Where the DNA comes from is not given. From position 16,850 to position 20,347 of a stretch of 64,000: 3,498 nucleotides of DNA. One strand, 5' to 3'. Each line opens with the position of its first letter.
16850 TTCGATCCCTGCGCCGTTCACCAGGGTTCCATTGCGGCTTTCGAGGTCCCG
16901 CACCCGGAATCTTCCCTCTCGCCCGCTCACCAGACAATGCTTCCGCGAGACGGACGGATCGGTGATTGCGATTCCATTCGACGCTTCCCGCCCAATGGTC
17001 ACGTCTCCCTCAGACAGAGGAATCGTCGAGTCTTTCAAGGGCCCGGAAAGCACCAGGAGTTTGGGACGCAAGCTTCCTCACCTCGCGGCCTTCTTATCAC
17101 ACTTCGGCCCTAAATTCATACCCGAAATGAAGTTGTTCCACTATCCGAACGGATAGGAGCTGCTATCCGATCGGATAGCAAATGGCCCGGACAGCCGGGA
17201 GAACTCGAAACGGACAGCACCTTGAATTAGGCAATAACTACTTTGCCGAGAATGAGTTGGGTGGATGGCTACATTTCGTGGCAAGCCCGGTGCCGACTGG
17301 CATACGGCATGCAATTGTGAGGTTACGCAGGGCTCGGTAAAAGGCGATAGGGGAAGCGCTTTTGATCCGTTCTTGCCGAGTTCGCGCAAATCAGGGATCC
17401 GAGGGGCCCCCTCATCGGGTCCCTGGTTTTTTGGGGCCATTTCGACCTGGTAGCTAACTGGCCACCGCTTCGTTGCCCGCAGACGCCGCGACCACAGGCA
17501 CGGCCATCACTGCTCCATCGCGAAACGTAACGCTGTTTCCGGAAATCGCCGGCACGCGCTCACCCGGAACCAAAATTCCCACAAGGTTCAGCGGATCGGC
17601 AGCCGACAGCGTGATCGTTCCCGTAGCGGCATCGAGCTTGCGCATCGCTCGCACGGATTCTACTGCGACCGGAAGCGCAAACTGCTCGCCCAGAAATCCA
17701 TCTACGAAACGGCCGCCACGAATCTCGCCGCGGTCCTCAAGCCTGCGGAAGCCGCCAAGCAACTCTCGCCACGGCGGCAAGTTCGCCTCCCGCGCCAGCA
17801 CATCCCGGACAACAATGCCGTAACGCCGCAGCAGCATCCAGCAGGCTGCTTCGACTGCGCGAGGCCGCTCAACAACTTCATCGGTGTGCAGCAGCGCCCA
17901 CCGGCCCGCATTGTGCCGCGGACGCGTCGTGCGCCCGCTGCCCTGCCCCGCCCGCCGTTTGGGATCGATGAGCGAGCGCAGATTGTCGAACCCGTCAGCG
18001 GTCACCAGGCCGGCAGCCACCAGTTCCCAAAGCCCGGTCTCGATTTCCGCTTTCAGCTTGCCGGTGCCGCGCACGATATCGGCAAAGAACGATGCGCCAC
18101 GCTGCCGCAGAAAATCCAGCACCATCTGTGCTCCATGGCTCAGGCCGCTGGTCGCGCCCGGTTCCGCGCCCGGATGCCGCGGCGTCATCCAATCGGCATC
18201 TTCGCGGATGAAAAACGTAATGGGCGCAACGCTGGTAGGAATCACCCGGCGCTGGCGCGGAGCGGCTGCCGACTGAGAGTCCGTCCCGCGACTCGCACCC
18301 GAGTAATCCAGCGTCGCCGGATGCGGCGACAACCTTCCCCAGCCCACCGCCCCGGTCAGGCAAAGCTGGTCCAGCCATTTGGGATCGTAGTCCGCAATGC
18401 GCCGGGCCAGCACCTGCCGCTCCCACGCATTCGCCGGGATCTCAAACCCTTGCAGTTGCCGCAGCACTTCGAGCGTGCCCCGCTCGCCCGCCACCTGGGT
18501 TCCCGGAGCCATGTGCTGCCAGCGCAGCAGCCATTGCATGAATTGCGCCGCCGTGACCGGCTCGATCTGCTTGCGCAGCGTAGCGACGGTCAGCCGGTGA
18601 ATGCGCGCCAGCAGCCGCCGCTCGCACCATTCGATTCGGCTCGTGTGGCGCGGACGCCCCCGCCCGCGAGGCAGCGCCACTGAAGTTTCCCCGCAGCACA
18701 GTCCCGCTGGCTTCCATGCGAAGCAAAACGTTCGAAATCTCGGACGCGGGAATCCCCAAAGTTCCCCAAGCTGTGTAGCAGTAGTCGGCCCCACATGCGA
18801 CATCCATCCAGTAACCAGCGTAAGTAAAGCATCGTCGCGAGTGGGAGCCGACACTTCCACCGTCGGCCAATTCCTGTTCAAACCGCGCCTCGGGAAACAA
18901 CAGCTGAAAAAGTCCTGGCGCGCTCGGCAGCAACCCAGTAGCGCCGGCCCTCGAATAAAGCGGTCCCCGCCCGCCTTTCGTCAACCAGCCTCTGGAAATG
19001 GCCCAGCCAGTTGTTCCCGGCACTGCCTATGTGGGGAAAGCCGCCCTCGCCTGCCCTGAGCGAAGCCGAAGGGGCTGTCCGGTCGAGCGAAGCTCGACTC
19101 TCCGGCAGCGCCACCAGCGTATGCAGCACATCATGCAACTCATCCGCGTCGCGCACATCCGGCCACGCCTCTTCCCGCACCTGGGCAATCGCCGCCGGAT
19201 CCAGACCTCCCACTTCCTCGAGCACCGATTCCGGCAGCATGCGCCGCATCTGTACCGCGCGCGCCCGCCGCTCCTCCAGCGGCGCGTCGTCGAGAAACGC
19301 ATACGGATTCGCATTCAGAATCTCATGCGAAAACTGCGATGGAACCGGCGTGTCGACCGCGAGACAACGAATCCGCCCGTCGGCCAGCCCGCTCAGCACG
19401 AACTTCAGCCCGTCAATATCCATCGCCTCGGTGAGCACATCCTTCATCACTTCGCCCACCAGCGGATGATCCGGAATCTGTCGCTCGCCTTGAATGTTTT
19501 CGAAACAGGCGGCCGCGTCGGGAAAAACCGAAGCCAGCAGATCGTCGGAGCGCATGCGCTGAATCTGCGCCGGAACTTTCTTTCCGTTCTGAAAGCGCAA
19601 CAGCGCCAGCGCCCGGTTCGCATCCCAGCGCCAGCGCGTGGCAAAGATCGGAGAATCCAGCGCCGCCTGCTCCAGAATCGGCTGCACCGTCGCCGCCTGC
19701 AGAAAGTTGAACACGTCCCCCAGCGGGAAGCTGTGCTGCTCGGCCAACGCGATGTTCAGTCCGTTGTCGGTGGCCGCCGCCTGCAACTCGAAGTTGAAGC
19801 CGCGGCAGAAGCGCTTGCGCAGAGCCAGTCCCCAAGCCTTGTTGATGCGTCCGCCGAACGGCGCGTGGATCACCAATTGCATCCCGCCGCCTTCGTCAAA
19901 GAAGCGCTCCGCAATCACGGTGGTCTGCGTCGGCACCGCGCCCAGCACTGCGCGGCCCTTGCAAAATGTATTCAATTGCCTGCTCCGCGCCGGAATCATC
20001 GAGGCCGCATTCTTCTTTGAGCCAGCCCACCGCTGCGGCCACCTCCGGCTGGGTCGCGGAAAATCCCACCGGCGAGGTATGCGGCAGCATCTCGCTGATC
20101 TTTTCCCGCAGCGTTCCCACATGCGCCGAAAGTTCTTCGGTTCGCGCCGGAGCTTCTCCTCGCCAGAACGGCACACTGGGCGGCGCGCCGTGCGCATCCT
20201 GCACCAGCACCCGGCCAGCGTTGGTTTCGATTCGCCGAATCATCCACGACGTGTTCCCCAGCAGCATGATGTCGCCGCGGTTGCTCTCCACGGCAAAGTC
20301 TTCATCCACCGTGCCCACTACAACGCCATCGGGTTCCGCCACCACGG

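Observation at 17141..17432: Candidate sigma54-dependent small RNA divergent from the FHA-GAF-sigma54 activator, with tandem palindromic enhancer sites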

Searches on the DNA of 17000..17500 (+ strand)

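Call 4: search_rna_families(source=window, start=17000, end=17500, threshold=evalue, max_evalue=10)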
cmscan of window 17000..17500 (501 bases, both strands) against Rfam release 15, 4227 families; matches with E-value up to 10: 5.
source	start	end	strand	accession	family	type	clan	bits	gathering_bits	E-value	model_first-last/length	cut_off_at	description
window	17389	17428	+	RF03371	mir-4788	Gene; miRNA;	-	17.1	91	2.5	1-80/80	no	mir-4788 microRNA precursor family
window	17342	17432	+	RF02241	Xoo2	Gene; sRNA;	-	15.8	45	1.4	1-78/78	no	Xanthomonadaceae sRNA Xoo2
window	17141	17178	-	RF04061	mir-1420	Gene; miRNA;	-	15.8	70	2.1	14-74/87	no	mir-1420 microRNA precursor family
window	17160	17198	+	RF02440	SpF59_sRNA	Gene; sRNA;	-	13.6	37.2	8.6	5-42/54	no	Streptococcus sRNA SpF59 (ldcC RNA)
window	17007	17128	-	RF02175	SMAD5-AS1_3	Gene; lncRNA;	-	10.2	60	9.1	1-125/125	no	SMAD5 antisense RNA 1 conserved region 3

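Call 24: build_rna_model(alignment_id=A1, structure=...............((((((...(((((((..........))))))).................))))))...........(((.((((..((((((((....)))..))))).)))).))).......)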
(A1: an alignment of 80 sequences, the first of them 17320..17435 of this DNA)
Model R1 built from alignment A1 (80 sequences, 130 columns); structure: as given.
model positions 117; base pairs 28; branch points 1; effective number of sequences 1.45; information 0.59 bits per position. Calibrated on 0.2 Mb of random sequence (short: E-values are rough).
structure used (alignment columns):
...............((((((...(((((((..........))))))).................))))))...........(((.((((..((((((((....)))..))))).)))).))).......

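Call 29: search_with_rna_model(model_id=R1, source=window, max_evalue=10)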
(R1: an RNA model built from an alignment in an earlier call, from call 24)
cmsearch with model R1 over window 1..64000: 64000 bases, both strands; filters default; matches with E-value up to 10: 2.
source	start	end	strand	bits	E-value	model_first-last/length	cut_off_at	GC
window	17321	17435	+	111.4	1.8e-26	1-117/117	no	0.59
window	17389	17428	-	12.8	0.15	71-110/117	no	0.65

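Call 31: search_with_rna_model(model_id=R1, sources=[L181, L182, L183, L184, L185, L186, L187, L188, L189, L190, L191, L192, L193, L194, L195, L196, L197, L198, L199, L200, L001, L002, L003, L004, L005, L006, L007, L008, L009, L010, L011, L012, L013, L014, L015, L016, L017, L018, L019, L020, L021, L022, L023, L024, L025, L026, L027, L028, L029, L030, L031, L032, L033, L034, L035, L036, L037, L038, L039, L040, L041, L042, L043, L044, L045, L046, L047, L048, L049, L050, L051, L052, L053, L054, L055, L056, L057, L058, L059, L060, L061, L062, L063, L064, L065, L066, L067, L068, L069, L070, L071, L072, L073, L074, L075, L076, L077, L078, L079, L080], max_evalue=0.01)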
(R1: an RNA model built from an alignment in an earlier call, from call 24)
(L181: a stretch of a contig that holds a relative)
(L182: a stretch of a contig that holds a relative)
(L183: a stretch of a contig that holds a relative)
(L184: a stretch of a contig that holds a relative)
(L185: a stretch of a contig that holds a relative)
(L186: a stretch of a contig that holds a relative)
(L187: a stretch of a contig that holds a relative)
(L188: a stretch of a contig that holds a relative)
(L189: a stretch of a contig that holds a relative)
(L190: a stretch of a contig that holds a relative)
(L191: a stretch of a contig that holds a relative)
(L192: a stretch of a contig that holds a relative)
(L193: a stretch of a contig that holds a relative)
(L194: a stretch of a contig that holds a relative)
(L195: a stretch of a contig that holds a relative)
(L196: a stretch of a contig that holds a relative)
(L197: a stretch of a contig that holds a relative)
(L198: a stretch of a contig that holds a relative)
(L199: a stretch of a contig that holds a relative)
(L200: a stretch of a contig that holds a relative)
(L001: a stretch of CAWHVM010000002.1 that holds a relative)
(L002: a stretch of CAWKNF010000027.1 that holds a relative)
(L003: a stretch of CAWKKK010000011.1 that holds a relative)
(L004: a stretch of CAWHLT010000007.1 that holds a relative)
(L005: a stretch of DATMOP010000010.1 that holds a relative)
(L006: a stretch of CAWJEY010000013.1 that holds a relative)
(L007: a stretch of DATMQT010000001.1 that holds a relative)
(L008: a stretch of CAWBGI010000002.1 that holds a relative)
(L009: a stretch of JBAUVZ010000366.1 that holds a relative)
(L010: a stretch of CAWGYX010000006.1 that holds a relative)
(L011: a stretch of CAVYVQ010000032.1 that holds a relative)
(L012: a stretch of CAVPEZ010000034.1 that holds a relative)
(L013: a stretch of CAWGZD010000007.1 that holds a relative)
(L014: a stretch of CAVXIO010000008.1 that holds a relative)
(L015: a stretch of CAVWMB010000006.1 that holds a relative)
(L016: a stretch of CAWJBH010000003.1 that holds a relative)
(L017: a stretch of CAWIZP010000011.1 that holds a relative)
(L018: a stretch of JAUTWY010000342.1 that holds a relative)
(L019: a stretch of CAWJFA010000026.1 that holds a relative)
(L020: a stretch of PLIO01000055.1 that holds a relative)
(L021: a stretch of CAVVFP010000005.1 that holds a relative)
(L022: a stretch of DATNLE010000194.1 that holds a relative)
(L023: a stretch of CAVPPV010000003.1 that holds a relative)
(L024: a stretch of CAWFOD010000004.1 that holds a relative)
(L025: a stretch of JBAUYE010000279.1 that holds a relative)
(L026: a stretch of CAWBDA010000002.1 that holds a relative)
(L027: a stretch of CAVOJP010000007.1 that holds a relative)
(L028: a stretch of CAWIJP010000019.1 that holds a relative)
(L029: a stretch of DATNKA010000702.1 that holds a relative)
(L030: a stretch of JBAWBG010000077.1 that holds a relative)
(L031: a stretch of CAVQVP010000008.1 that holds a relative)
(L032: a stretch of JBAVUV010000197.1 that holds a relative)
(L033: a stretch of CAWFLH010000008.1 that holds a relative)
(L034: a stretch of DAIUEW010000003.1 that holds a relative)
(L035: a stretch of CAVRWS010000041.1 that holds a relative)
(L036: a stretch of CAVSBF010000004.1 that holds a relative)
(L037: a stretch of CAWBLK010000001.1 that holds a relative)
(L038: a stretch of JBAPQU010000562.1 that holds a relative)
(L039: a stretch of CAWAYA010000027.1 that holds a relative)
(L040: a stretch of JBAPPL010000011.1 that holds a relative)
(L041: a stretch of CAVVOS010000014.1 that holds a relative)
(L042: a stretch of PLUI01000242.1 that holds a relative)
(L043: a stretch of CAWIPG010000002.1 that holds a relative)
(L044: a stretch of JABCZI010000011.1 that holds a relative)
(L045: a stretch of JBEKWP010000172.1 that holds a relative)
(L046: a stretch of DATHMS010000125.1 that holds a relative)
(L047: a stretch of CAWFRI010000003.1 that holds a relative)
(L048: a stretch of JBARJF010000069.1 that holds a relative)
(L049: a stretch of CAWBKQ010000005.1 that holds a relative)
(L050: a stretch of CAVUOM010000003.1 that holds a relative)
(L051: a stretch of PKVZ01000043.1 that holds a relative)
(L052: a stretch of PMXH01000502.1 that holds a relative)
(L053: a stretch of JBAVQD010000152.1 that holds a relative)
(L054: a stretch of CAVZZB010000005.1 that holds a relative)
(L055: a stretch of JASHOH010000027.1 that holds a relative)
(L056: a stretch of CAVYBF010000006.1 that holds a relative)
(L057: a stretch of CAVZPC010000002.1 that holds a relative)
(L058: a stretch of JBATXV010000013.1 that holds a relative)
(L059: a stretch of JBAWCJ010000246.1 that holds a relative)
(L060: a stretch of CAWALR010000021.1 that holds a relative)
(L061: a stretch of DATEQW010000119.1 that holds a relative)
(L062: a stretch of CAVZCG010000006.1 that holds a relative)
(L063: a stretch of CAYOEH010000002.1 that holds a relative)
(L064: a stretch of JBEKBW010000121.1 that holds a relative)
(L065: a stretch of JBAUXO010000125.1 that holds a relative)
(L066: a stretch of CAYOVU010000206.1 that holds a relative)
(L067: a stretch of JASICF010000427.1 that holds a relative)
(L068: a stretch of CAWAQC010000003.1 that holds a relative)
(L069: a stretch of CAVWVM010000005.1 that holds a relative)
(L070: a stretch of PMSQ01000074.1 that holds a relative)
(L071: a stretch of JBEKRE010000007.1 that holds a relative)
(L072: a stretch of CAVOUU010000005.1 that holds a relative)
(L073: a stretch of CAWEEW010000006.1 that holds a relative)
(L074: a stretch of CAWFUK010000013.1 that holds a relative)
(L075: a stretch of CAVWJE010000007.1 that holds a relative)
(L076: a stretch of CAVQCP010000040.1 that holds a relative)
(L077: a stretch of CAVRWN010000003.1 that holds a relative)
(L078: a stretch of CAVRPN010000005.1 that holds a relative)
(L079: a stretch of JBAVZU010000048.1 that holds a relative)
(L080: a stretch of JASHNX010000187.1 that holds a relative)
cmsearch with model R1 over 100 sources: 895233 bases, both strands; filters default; matches with E-value up to 0.01: 107.
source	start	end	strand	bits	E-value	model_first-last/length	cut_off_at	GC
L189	602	719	+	132.6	1.1e-30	1-117/117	no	0.57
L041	3625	3742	-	128.5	1.2e-29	1-117/117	no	0.56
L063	3638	3753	-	128.2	1.4e-29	1-117/117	no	0.57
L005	3641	3758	-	127.7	1.9e-29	1-117/117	no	0.58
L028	3650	3766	-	126.6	3.5e-29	1-117/117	no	0.54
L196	105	220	-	125.3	7.7e-29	1-117/117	no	0.53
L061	3639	3754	-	125.1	8.3e-29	1-117/117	no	0.58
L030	3649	3765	-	124.8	9.9e-29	1-117/117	no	0.54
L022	1517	1632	-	124.8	1e-28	1-117/117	no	0.55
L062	3639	3754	-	124.7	1.1e-28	1-117/117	no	0.59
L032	3648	3764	-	124.5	1.2e-28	1-117/117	no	0.55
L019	3637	3754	-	124.5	1.2e-28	1-117/117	no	0.57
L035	3660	3776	-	124.5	1.2e-28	1-117/117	no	0.56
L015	3636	3751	-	124.4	1.3e-28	1-117/117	no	0.54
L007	3643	3759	-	124.3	1.4e-28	1-117/117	no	0.58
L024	3651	3767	-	124.2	1.5e-28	1-117/117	no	0.54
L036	3650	3766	-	124.2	1.5e-28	1-117/117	no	0.54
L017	3636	3752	-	124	1.6e-28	1-117/117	no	0.6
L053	3649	3765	-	123.8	1.9e-28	1-117/117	no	0.56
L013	3637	3754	-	123.8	1.9e-28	1-117/117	no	0.56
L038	162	278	-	123.6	2.1e-28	1-117/117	no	0.54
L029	3633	3748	-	123.5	2.2e-28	1-117/117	no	0.57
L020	3644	3760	-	123.4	2.3e-28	1-117/117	no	0.56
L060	3639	3754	-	123.4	2.4e-28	1-117/117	no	0.56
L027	3649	3765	-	123.1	2.8e-28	1-117/117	no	0.56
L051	458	576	-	122.8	3.2e-28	1-117/117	no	0.53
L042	3537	3655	-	121.8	5.8e-28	1-117/117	no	0.52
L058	3637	3753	-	121.8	5.8e-28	1-117/117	no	0.55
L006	3482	3597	-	121.5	7e-28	1-117/117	no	0.6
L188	8801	8918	-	121.4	7.3e-28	1-117/117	no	0.53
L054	3641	3755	-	121.4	7.5e-28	1-117/117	no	0.55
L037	3627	3743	-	121.3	7.8e-28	1-117/117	no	0.55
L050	3636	3752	-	121.1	8.6e-28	1-117/117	no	0.56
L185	929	1046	+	121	9e-28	1-117/117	no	0.59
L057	3635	3751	-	121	9.1e-28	1-117/117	no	0.57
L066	3630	3747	-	120.7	1.1e-27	1-117/117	no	0.52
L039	3637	3753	-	120.5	1.3e-27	1-117/117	no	0.56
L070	3639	3754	-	120.4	1.3e-27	1-117/117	no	0.58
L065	3638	3753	-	120.2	1.4e-27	1-117/117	no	0.6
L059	3635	3751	-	120.2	1.5e-27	1-117/117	no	0.56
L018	3637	3753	-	120.1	1.6e-27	1-117/117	no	0.55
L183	5557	5673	+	119.9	1.7e-27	1-117/117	no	0.58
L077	3637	3753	-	119.9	1.7e-27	1-117/117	no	0.59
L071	3638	3752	-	119.9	1.8e-27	1-117/117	no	0.53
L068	3650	3767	-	119.8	1.9e-27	1-117/117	no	0.58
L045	3636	3752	-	119.7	2e-27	1-117/117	no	0.53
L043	3627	3743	-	119.5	2.3e-27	1-117/117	no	0.54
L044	3614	3731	-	119.3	2.5e-27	1-117/117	no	0.55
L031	3637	3755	-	118.8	3.3e-27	1-117/117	no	0.57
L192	644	758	-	118.6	3.8e-27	1-117/117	no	0.57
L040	3637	3753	-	118.3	4.4e-27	1-117/117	no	0.57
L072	3635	3751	-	118.3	4.4e-27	1-117/117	no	0.53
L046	3616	3733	-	118.3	4.6e-27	1-117/117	no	0.58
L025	3635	3751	-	118.1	4.9e-27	1-117/117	no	0.56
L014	3636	3753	-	118.1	5.1e-27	1-117/117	no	0.53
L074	3638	3755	-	117.7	6.2e-27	1-117/117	no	0.55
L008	3637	3751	-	117.7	6.3e-27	1-117/117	no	0.58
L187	160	275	-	117.6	6.6e-27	1-117/117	no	0.55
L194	3643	3761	-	117.4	7.3e-27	1-117/117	no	0.6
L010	3636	3754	-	117.3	8.1e-27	1-117/117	no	0.57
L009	3637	3753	-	117.2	8.5e-27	1-117/117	no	0.58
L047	3500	3617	-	117.1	8.9e-27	1-117/117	no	0.58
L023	3616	3733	-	116.8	1e-26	1-117/117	no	0.59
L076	3638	3755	-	116.5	1.3e-26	1-117/117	no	0.55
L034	3636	3754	-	115.9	1.8e-26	1-117/117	no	0.57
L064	1616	1729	-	115.6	2.1e-26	1-117/117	no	0.56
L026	3636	3753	-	115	3e-26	1-117/117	no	0.58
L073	3631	3747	-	114.6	3.7e-26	1-117/117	no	0.56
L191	840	958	-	114.5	4.1e-26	1-117/117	no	0.55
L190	7612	7729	-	114.4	4.4e-26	1-117/117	no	0.53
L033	3638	3753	-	113.1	9.1e-26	1-117/117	no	0.58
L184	6261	6377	-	111.6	2.2e-25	1-117/117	no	0.56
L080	3658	3777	-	110.7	3.7e-25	1-117/117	no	0.56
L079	17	131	-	110.5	4.2e-25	1-117/117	no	0.57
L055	3663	3776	-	110.4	4.5e-25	1-117/117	no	0.59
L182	1467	1584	-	110.3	4.6e-25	1-117/117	no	0.57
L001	3404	3519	-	108.9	1e-24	1-117/117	no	0.59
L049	3650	3765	-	108.5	1.3e-24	1-117/117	no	0.57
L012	3638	3753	-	108.3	1.5e-24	1-117/117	no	0.54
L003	3638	3752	-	108.3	1.5e-24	1-117/117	no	0.55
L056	3647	3766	-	107.6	2.3e-24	1-117/117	no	0.55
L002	3639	3753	-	106.9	3.4e-24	1-117/117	no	0.57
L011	3638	3755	-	106.4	4.6e-24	1-117/117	no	0.58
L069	3635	3750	-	106.3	4.8e-24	1-117/117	no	0.59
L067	1992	2111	-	105.5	7.9e-24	1-117/117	no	0.55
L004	3450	3565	-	104.5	1.4e-23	1-117/117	no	0.64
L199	4109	4224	+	103.5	2.4e-23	1-117/117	no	0.6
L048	3625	3740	-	103.5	2.4e-23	1-117/117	no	0.61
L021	3639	3756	-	102.3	4.8e-23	1-117/117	no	0.58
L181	3485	3591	-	100.9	1.1e-22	12-117/117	5'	0.53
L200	2832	2948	-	100.8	1.2e-22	1-117/117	no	0.61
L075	3631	3751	-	100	1.9e-22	1-117/117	no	0.6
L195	2667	2782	+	98.7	3.9e-22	1-117/117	no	0.55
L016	3636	3750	-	98.1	5.7e-22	1-117/117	no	0.6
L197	1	103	+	96.8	1.2e-21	15-117/117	5'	0.56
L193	3600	3715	+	94.9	3.7e-21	1-117/117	no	0.62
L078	3632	3744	-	89.4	8.9e-20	1-117/117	no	0.58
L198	812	923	-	76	2.1e-16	1-117/117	no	0.54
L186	925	1038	-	59.5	3.1e-12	1-117/117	no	0.61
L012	3608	3691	+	24.6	0.0021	1-117/117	no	0.57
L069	3601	3688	+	24.3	0.0025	1-117/117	no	0.59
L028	3619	3703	+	24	0.003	1-117/117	no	0.6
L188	8808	8847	+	23.1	0.0051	71-110/117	no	0.57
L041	3632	3671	+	23.1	0.0051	71-110/117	no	0.57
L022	1524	1563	+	23.1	0.0051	71-110/117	no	0.57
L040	3577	3690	+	22.9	0.0057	1-117/117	no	0.6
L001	3347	3457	+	22.4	0.0075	1-117/117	no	0.61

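Call 79: search_with_rna_model(model_id=R1, sources=[window, L090, L101, L147, L179, L198, L118, L088, L138, L144, L116, L133, L189, L041, L078], max_evalue=0.00001, make_alignment=true, show_alignments=0)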
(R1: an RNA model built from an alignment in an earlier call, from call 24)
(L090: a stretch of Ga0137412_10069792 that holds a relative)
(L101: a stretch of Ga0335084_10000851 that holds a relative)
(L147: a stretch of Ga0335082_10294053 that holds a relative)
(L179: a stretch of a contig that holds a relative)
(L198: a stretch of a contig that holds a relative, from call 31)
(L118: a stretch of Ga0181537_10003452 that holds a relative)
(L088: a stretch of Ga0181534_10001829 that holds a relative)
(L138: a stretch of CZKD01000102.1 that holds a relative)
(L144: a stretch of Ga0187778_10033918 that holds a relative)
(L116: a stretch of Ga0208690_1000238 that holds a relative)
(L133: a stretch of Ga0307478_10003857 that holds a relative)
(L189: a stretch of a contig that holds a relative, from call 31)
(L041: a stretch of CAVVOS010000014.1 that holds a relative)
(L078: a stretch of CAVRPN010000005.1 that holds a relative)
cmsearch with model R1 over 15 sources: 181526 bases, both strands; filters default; matches with E-value up to 0.00001: 15.
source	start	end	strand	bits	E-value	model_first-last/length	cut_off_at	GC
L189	602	719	+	132.6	2.3e-31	1-117/117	no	0.57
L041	3625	3742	-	128.5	2.4e-30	1-117/117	no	0.56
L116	13335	13448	-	111.9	3.8e-26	1-117/117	no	0.57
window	17321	17435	+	111.4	5e-26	1-117/117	no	0.59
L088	4518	4635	+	100.3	3.1e-23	1-117/117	no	0.55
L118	9139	9251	+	92.8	2.6e-21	1-117/117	no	0.57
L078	3632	3744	-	89.4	1.8e-20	1-117/117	no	0.58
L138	2064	2174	+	81.9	1.4e-18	1-117/117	no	0.57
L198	812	923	-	76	4.3e-17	1-117/117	no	0.54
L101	2009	2131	+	70.2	1.3e-15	1-117/117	no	0.59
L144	2466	2580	+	69.9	1.6e-15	1-117/117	no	0.59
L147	1293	1414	+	68.8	2.9e-15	1-117/117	no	0.56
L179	6271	6384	-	59.5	6.3e-13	1-117/117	no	0.61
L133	10693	10808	+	58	1.5e-12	1-117/117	no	0.55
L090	997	1110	+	52.8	3.3e-11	1-117/117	no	0.62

Alignment A2: 15 matches aligned to the model, 131 columns, each read 5' to 3' on its own strand. Consensus structure (alignment columns), stored with it:
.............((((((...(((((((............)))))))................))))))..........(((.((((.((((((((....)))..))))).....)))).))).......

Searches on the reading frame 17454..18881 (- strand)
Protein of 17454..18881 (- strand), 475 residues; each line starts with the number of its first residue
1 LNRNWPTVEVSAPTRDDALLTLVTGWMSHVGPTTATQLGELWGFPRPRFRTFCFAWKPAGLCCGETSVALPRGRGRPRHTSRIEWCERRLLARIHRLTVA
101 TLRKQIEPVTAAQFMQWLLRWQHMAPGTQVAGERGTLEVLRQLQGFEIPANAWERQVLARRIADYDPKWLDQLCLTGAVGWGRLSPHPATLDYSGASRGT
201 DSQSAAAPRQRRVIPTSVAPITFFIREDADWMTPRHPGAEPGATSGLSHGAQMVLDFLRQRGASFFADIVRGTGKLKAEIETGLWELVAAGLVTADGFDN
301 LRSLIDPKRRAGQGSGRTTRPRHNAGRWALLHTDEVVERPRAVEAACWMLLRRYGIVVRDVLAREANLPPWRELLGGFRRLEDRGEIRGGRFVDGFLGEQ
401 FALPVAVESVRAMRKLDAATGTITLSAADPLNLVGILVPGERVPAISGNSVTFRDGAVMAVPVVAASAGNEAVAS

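Call 8: search_protein_families(library=pfam, proteins=[window:17454-18881:-])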
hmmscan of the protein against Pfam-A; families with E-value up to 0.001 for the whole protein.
window:17454-18881:- (475 aa): 2 families
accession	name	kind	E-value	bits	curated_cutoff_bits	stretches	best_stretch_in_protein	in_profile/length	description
PF23234.1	WH4_Lhr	-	9.9e-26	89.6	27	1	341-418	6-83/87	Large helicase-related protein, winged-helix domain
PF23235.1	WH3_Lhr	-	7.1e-13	49.1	27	1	110-182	2-73/95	Large helicase-related protein, winged-helix domain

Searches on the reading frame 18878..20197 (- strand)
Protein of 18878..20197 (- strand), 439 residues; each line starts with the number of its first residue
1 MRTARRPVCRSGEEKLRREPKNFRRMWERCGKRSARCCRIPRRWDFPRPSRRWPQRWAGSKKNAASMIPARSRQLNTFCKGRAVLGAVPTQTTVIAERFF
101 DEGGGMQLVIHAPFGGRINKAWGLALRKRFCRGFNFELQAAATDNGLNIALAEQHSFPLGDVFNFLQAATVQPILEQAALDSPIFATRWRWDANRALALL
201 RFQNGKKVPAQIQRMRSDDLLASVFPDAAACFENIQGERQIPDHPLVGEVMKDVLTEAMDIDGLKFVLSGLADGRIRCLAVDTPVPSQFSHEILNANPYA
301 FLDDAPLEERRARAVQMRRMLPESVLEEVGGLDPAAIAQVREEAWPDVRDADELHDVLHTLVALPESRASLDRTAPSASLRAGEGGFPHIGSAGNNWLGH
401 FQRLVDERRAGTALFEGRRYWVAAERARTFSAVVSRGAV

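Call 8: search_protein_families(library=pfam, proteins=[window:18878-20197:-])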
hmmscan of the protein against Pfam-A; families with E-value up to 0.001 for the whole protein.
window:18878-20197:- (439 aa): 1 family
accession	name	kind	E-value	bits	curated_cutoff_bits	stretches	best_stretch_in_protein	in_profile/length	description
PF08494.16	DEAD_assoc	-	1.6e-47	162.2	23.5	1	88-290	1-191/191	DEAD/H associated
